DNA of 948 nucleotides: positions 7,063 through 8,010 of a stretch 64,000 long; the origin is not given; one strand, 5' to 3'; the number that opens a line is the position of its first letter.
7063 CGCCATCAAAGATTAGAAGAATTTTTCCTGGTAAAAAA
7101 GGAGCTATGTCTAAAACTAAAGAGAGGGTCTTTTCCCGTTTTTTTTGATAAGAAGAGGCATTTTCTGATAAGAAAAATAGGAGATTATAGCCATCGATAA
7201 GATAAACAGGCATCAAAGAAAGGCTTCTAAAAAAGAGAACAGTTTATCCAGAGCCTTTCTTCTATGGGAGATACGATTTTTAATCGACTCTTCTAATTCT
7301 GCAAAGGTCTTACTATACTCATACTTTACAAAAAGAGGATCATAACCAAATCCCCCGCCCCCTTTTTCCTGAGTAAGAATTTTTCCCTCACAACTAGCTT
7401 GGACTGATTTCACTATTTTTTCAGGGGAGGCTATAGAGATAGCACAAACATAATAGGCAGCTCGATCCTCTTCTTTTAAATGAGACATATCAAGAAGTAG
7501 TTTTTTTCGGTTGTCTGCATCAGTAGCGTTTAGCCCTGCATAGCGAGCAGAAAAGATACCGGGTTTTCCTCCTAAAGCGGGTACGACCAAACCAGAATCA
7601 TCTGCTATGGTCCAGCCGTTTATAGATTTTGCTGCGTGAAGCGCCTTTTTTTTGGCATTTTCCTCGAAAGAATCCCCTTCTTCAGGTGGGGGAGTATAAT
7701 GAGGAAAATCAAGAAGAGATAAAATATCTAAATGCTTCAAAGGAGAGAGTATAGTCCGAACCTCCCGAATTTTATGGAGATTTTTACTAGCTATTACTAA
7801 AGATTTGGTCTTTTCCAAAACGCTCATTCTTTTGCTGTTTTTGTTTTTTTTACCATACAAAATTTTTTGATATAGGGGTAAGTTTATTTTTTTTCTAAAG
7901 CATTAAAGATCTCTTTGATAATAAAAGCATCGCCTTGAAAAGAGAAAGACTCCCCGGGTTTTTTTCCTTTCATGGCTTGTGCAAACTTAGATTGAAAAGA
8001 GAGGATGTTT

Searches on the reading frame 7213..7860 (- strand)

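Call 31: search_protein_families(library=pfam, proteins=[window:7213-7860:-], max_evalue=0.00001)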
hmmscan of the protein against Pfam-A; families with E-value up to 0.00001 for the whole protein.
window:7213-7860:- (215 aa): 1 family
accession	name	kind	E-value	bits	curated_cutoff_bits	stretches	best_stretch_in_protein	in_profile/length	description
PF01725.21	Ham1p_like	-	3.7e-61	206.7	22.5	1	21-209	1-185/186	Ham1 family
